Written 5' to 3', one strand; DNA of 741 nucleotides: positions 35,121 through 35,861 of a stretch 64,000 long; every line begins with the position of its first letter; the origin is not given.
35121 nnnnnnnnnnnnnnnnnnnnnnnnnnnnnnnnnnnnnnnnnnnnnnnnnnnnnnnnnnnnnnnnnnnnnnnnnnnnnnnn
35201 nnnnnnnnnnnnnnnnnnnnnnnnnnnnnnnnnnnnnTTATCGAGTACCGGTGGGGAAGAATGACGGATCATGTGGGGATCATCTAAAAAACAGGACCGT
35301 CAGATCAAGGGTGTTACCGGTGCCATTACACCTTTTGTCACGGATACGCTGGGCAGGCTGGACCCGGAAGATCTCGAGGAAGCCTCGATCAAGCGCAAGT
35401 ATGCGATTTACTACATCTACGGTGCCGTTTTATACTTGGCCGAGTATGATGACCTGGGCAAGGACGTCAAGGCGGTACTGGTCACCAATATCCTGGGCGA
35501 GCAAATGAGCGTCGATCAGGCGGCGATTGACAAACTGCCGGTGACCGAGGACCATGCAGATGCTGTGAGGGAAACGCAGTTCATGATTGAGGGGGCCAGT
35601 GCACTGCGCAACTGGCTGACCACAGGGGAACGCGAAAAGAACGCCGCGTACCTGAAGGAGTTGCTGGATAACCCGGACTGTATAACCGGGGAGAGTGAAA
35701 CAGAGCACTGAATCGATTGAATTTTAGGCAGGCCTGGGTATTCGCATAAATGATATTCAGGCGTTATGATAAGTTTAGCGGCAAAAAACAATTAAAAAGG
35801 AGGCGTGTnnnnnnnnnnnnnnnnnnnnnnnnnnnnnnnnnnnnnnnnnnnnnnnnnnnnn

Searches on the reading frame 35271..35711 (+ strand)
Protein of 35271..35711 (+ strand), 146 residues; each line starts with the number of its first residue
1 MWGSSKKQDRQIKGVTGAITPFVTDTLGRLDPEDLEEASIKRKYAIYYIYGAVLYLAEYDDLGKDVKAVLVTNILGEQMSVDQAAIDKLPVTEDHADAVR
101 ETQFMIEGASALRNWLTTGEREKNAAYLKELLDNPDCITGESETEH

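Call 5: search_protein_families(library=pfam, proteins=[window:35271-35711:+], max_evalue=0.01)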
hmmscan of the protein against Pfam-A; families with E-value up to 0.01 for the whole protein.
window:35271-35711:+ (146 aa): 0 families

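Call 6: search_protein_families(library=ncbifam, proteins=[window:35271-35711:+], max_evalue=0.01)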
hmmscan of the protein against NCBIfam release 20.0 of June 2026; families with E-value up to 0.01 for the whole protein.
window:35271-35711:+ (146 aa): 0 families

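Call 10: find_related_loci(query=window:35271-35711:+, collection=genome_contigs, flank=6000)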
Query window:35271-35711:+ (146 aa) in genome_contigs; peptide patterns used: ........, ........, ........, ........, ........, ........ (x = any residue, [..] = any of these).
149 stretches matched a pattern; 6 encode a relative of the query (tblastn E <= 1e-3); 6 distinct loci.
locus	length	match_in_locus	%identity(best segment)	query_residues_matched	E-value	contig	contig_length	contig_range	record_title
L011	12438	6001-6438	100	1-146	5e-98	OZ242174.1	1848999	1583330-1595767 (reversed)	MAG: Gammaproteobacteria bacterium isolate e81882f9-224b-47fe-8761-2b228011601b genome assembly, chromosome: 1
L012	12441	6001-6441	95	1-146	6e-92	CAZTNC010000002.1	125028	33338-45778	MAG TPA_asm: uncultured Thiotrichales bacterium isolate SRP338948_co1_120 genome assembly, contig: k141_150385, whole ge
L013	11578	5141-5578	93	1-146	5e-92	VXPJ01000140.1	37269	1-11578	MAG: Proteobacteria bacterium isolate SB0662_bin_53 NODE_1094_length_37269_cov_23.514672, whole genome shotgun sequence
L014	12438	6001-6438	92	1-146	6e-90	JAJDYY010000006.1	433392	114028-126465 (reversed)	MAG: Gammaproteobacteria bacterium isolate jk18x34bins.59 k141_187261, whole genome shotgun sequence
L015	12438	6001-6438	92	1-146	9e-90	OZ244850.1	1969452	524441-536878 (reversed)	MAG: Gammaproteobacteria bacterium isolate ed37e13b-53fa-493c-b8f4-17445a644a29 genome assembly, chromosome: 1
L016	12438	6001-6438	87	1-146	1e-84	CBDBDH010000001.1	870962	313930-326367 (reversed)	MAG: Gammaproteobacteria bacterium isolate e89fa625-5021-4a9b-bfd5-acc89245cacc genome assembly, contig: contig_1, whole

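Call 15: find_homologous_proteins(query=window:35271-35711:+, max_evalue=0.001)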
Query window:35271-35711:+ (146 aa): 8 proteins with E <= 0.001 among 38 candidates.
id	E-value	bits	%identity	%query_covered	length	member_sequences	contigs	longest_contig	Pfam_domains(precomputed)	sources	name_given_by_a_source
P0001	3.1e-82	291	92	100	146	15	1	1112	-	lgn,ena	-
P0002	3.2e-82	291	92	100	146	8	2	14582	-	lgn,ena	-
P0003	1.1e-80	286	90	100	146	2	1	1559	-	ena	-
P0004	7.7e-80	284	89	100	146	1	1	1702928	-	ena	-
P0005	1.2e-71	257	84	100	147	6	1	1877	-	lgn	-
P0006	1.5e-55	205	66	100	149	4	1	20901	-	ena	-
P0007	1.5e-54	202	66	99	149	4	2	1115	-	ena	-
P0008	2.6e-53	198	67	97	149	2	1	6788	-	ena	-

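Call 16: find_encoding_contigs(protein=P0006, flank=8000, max_places=4)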
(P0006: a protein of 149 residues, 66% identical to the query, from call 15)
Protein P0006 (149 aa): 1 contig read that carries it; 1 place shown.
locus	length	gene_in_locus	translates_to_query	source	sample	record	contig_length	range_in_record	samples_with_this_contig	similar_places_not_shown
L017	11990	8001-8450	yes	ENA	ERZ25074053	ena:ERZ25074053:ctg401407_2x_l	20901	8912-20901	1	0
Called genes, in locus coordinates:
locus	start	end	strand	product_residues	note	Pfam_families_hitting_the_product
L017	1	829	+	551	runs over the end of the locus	PF00795:CN_hydrolase, PF02540:NAD_synthase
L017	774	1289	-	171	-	PF13512:TPR_18 (weak), PF13525:YfiO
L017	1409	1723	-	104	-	PF13512:TPR_18, PF13525:YfiO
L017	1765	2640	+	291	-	PF01479:S4, PF00849:PseudoU_synth_2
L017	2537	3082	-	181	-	-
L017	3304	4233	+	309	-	PF00487:FA_desaturase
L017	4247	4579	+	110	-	PF00487:FA_desaturase (weak)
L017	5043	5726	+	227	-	PF13409:GST_N_2 (faint)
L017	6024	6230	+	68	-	-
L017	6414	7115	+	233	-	PF13409:GST_N_2 (weak)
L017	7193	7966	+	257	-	PF00043:GST_C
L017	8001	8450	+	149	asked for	-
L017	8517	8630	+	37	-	-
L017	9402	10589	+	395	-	PF03349:Toluene_X (weak)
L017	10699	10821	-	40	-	-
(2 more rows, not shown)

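Call 17: find_encoding_contigs(protein=P0008, flank=8000, max_places=4)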
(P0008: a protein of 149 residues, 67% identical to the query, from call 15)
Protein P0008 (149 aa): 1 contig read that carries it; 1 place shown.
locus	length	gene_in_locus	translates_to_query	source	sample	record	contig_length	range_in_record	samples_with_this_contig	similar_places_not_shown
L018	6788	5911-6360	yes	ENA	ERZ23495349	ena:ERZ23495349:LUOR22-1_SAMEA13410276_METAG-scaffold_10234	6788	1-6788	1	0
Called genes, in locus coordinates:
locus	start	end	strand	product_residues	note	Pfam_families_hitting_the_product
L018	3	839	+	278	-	?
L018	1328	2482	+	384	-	PF00487:FA_desaturase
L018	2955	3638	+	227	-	PF13409:GST_N_2 (faint)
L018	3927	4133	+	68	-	-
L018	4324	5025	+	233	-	PF02798:GST_N (weak), PF13409:GST_N_2 (weak)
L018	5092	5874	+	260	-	PF00043:GST_C, PF14497:GST_C_3 (weak)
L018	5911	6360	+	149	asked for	-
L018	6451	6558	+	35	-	-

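Call 18: find_encoding_contigs(protein=P0005, flank=8000, max_places=4)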
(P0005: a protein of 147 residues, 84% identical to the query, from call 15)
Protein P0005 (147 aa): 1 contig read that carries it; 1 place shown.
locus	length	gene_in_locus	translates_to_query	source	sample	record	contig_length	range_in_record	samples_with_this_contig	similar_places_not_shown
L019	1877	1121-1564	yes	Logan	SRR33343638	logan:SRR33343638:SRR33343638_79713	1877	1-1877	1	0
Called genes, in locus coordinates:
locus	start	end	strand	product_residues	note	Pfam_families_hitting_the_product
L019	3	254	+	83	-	?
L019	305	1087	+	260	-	PF00043:GST_C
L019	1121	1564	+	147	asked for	-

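Call 39: find_homologous_proteins(query=A2, max_evalue=0.01)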
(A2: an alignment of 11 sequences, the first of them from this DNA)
Query A2 (11 sequences) (146 aa, profile of the alignment): 91 proteins with E <= 0.01 among 2071 candidates.
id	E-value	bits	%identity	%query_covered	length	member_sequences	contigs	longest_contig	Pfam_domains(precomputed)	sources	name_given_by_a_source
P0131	1.1e-62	228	35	91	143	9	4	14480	-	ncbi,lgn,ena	-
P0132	2.9e-62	226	37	91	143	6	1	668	-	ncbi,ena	-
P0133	1.2e-61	224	37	91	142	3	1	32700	-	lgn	-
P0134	3.3e-61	223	38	91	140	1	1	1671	-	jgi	jgi:hypothetical protein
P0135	3.9e-61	223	37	79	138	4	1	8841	-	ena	-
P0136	1.2e-60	221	37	91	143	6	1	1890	-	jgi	jgi:hypothetical protein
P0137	1.4e-60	221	35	91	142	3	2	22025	-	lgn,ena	-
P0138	1.5e-60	221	35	91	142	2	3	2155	-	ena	-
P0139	1.7e-60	221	35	87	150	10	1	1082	-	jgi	-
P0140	2.1e-60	220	34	86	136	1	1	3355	-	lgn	-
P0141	5.6e-60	219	34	87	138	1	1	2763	-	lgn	-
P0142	4.2e-59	216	35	91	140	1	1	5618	-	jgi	jgi:hypothetical protein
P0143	4.4e-59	216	35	86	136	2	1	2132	-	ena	-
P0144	6.2e-59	216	36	79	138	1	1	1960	-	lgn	-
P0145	6.5e-59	216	34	91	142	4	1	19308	-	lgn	-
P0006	1.4e-50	189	66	100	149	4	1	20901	-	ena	-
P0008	4.3e-48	181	67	97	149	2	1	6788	-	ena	-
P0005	2.3e-45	172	84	100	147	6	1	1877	-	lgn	-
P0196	4.7e-44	168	42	92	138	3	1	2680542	-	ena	-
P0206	2.3e-25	107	34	82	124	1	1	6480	-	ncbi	ncbi:MAG: hypothetical protein ACR2RB_12040 [Gammaproteobacteria bacterium]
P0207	4.1e-25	106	31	77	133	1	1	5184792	-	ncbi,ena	-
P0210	3.5e-21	93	30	75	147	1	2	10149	-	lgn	-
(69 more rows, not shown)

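Call 40: find_encoding_contigs(protein=P0207, flank=10000, max_places=2)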
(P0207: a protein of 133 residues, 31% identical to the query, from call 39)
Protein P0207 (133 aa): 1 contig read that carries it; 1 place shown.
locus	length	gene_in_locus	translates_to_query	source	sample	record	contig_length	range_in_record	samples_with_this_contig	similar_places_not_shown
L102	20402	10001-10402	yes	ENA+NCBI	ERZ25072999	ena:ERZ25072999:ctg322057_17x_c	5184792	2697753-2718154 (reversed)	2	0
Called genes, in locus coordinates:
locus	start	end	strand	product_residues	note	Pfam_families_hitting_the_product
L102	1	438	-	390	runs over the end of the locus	PF04422:FrhB_FdhB_N, PF04432:FrhB_FdhB_C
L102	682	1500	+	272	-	PF17645:Amdase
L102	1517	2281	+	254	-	PF19798:Sulfotransfer_5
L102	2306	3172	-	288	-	PF02668:TauD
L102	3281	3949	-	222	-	PF00857:Isochorismatase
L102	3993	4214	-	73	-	PF18029:Glyoxalase_6 (weak), PF00903:Glyoxalase, PF12681:Glyoxalase_2 (weak)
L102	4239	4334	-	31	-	PF22677:Ble-like_N (weak)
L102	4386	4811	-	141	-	-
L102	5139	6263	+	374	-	-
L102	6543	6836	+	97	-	-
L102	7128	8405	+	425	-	-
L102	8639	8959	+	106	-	-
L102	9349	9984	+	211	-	PF07040:DUF1326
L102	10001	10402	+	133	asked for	-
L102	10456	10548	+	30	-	-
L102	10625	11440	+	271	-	PF09948:PpoB2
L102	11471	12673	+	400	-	PF02771:Acyl-CoA_dh_N, PF02770:Acyl-CoA_dh_M, PF00441:Acyl-CoA_dh_1, PF08028:Acyl-CoA_dh_2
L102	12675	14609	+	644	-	PF00989:PAS, PF08448:PAS_4, PF13426:PAS_9 (weak), PF00989:PAS, PF08448:PAS_4, PF13426:PAS_9 (weak), PF00512:HisKA, PF02518:HATPase_c, +3 more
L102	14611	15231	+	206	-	PF00072:Response_reg, PF00196:GerE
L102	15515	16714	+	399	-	PF02771:Acyl-CoA_dh_N, PF02770:Acyl-CoA_dh_M, PF00441:Acyl-CoA_dh_1, PF08028:Acyl-CoA_dh_2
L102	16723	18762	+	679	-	PF00989:PAS, PF08448:PAS_4, PF00989:PAS, PF08448:PAS_4, PF13188:PAS_8, PF08447:PAS_3, PF13426:PAS_9, PF02518:HATPase_c, +4 more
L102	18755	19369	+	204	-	PF00072:Response_reg, PF00196:GerE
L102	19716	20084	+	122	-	PF01152:Bac_globin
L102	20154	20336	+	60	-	PF06902:Fer4_19, PF13370:Fer4_13 (weak)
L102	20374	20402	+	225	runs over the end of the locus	PF13417:GST_N_3 (faint), PF13409:GST_N_2 (weak)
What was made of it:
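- In L102 the pair is still within about 10 kb of the regulators and the GST1 end of such a cluster (call 40).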

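Call 41: find_encoding_contigs(protein=P0210, flank=8000, max_places=2)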
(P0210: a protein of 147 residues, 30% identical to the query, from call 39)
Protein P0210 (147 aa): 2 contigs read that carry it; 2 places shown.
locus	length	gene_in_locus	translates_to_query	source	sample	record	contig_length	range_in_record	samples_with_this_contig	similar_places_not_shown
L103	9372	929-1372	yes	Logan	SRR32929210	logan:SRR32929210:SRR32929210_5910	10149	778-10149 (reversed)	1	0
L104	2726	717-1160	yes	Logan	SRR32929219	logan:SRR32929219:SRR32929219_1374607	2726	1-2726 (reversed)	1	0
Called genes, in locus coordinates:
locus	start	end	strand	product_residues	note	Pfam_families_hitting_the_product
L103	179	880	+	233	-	-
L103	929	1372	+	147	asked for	-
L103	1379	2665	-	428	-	PF10282:Lactonase (faint)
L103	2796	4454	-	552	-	PF00916:Sulfate_transp, PF01740:STAS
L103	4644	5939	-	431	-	PF10282:Lactonase (weak)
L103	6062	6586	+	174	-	PF13098:Thioredoxin_2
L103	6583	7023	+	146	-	-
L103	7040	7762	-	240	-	PF00072:Response_reg, PF04397:LytTR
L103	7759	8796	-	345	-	PF06580:His_kinase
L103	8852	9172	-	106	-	-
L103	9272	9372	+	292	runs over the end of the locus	?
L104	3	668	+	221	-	?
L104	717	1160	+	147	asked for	-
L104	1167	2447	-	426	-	PF10282:Lactonase (faint)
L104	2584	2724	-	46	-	?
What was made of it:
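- On Two-gene unit with the 146-aa protein: The only exceptions are the most distant 146-aa relatives, L103 and L104 (call 41)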

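Call 59: predict_structure(alignment_id=A3)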
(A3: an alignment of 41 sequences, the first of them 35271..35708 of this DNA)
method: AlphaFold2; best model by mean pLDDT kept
length: 146 residues; sequences in the alignment: 41
mean_pLDDT: 88.2   pTM: 0.85
mean pLDDT of the five models: 88.2, 87.4, 87.3, 86.2, 85.7
residues with pLDDT >= 90: 107; 70-90: 20; 50-70: 13; < 50: 6
segments of 3 or more residues with pLDDT < 50: 141-146
pLDDT, mean of each block of 10 residues (from residue 1): 75 93 97 94 96 95 92 95 89 74 95 94 96 79 40
secondary structure, 60 per line:
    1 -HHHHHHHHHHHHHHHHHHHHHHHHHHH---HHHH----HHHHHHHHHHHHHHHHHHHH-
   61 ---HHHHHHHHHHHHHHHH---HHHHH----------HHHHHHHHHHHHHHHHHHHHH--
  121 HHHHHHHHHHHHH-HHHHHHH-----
elements in order: H2-28 H32-35 H40-59 H64-79 H83-87 H98-118 H121-133 H135-141
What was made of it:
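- The 146-aa protein has no predicted TM segment and gives a confident helical model (call 59).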

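Call 62: fold_search(model_id=the predicted structure, library=pdb)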
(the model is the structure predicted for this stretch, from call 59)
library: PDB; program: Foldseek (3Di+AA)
matches with E <= 10: 112; with E <= 0.001: 0
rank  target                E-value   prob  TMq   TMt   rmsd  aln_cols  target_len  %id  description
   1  7xy0_A                7.6e-01  0.33  0.31  0.25   8.6       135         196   11  HapR Double mutant Y76F, F171C (released 2023-02-22)
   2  3k96_B                1.2e+00  0.25  0.33  0.18  13.4       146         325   12  2.1 Angstrom resolution crystal structure of glycerol-3-phosphate dehydrogenase (gpsA) from Coxiella burnetii (released 2009-10-27)
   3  7xyi                  1.3e+00  0.18  0.28  0.23   9.1       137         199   14  HapR Quadruple mutant Y76F, L97I, I141V, F171C (released 2023-02-22)
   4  7xxn                  1.4e+00  0.28  0.35  0.28   7.9       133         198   13  HapR Quadruple mutant, bound to Qstatin (released 2023-02-22)
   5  7y4j                  1.6e+00  0.21  0.32  0.25   8.2       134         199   13  HapR_Triple mutant Y76F, L97I, F171C (released 2023-02-22)
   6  9h4a_A                1.8e+00  0.06  0.17  0.17  11.5       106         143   14  Ribonuclease-three Like 4 crystallization and structure determination at room temperature in the CrystalChip (released 2024-12-11)
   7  7xxs_B                1.9e+00  0.18  0.30  0.24   8.4       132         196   11  HapR mutant I141V (released 2023-02-22)
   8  9jrw_A                2.0e+00  0.18  0.33  0.27   8.4       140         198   16  Quroum Sensing Master Regulator, HapR in Vibrio mimicus (released 2025-10-01)
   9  7xy5                  2.0e+00  0.15  0.31  0.25   8.6       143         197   15  HapR_Double Mutant with CHES buffer (released 2023-02-22)
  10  6wah_C                2.1e+00  0.14  0.30  0.24   8.8       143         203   19  Crystal Structure of SmcR L139R from Vibrio vulnificus (released 2020-06-17)
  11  3cva                  2.5e+00  0.10  0.28  0.28  13.0       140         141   10  Human Bcl-xL containing a Trp to Ala mutation at position 137 (released 2009-03-24)
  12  3wcy_I                2.5e+00  0.08  0.24  0.22  11.7       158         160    8  Murine Ifnar1 in complex with interferon-beta (released 2013-07-24)
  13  7xy0_B                2.6e+00  0.14  0.32  0.26   8.5       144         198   15  HapR Double mutant Y76F, F171C (released 2023-02-22)
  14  7amn_A                2.6e+00  0.09  0.26  0.22   9.3       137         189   13  Structure of LuxR with DNA (repression) (released 2021-03-31)
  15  6wae_B                2.8e+00  0.14  0.33  0.27   8.5       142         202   17  Crystal Structure of 6X-His tagged SmcR (released 2020-06-17)
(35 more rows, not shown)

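Call 71: find_encoding_contigs(protein=P0196, flank=10000, max_places=1)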
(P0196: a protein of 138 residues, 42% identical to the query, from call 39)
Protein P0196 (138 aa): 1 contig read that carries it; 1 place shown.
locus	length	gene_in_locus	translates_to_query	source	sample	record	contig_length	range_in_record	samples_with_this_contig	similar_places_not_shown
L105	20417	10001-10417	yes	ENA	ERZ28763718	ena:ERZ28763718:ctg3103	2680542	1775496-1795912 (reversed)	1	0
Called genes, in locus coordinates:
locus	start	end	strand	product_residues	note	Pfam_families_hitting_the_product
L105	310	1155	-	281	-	PF00756:Esterase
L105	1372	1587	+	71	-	-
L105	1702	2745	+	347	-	PF05598:DUF772, PF01609:DDE_Tnp_1, PF13612:DDE_Tnp_1_3 (weak)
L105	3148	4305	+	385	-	PF00487:FA_desaturase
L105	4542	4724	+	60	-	PF06902:Fer4_19, PF12837:Fer4_6 (weak), PF13370:Fer4_13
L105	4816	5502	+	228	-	PF02798:GST_N (weak), PF13417:GST_N_3 (weak), PF13409:GST_N_2 (weak)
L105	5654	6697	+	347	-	PF05598:DUF772, PF01609:DDE_Tnp_1, PF13612:DDE_Tnp_1_3 (weak)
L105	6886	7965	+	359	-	PF00111:Fer2, PF00175:NAD_binding_1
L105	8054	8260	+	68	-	-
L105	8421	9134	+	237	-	PF13409:GST_N_2 (weak), PF00043:GST_C (weak)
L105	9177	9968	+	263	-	PF00043:GST_C, PF13410:GST_C_2 (weak)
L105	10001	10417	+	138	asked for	-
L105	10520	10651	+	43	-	-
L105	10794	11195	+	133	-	PF01152:Bac_globin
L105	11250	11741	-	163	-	-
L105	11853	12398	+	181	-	PF00994:MoCF_biosynth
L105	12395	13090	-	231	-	PF09837:DUF2064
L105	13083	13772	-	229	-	PF00535:Glycos_transf_2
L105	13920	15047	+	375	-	PF04055:Radical_SAM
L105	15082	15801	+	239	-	PF01351:RNase_HII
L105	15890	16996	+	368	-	PF01555:N6_N4_Mtase, PF18755:RAMA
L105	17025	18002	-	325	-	PF00730:HhH-GPD, PF00633:HHH (weak), PF14815:NUDIX_4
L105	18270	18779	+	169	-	PF05258:DciA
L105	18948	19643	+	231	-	PF13462:Thioredoxin_4, PF01323:DSBA (faint)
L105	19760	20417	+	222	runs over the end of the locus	PF13462:Thioredoxin_4, PF01323:DSBA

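Call 72: find_encoding_contigs(protein=P0206, flank=6000, max_places=1)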
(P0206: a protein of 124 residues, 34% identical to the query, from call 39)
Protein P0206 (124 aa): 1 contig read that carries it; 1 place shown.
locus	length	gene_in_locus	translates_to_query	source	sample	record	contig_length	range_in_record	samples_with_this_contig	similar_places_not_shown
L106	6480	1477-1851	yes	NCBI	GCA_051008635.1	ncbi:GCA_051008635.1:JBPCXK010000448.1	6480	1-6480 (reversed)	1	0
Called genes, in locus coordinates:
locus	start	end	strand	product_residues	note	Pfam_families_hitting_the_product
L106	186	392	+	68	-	-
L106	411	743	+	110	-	-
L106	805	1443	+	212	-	PF07040:DUF1326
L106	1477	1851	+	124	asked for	-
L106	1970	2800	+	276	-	PF09948:PpoB2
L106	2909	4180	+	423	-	PF01053:Cys_Met_Meta_PP, PF00155:Aminotran_1_2, PF01041:DegT_DnrJ_EryC1, PF00266:Aminotran_5 (weak)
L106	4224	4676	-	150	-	-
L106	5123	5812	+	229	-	-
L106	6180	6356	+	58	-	PF07432:Hc1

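Call 83: search_solved_structures(query=A3, max_evalue=10)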
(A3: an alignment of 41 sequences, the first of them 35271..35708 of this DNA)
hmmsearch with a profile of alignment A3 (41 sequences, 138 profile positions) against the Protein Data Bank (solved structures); distinct sequences matched with E-value up to 10: 3.
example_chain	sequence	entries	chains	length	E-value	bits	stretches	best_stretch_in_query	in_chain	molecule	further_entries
5cwp_A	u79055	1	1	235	1.3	12.1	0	7-101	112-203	Designed helical repeat protein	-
5wup_A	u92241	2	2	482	1.6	11.8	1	31-89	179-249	Chitinase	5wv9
5wv8_A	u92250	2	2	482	1.7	11.7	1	31-89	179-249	Chitinase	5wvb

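Call 89: search_protein_families(library=padloc, proteins=[window:35271-35711:+], max_evalue=1)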
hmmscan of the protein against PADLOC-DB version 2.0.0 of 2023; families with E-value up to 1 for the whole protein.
window:35271-35711:+ (146 aa): 0 families

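Call 90: search_protein_families(library=phrogs, proteins=[window:35271-35711:+], max_evalue=1)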
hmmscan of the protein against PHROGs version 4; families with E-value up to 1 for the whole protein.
window:35271-35711:+ (146 aa): 1 family
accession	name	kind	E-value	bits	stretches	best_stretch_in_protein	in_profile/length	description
phrog_26033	-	unknown function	0.081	13.9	1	67-101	2-36/104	-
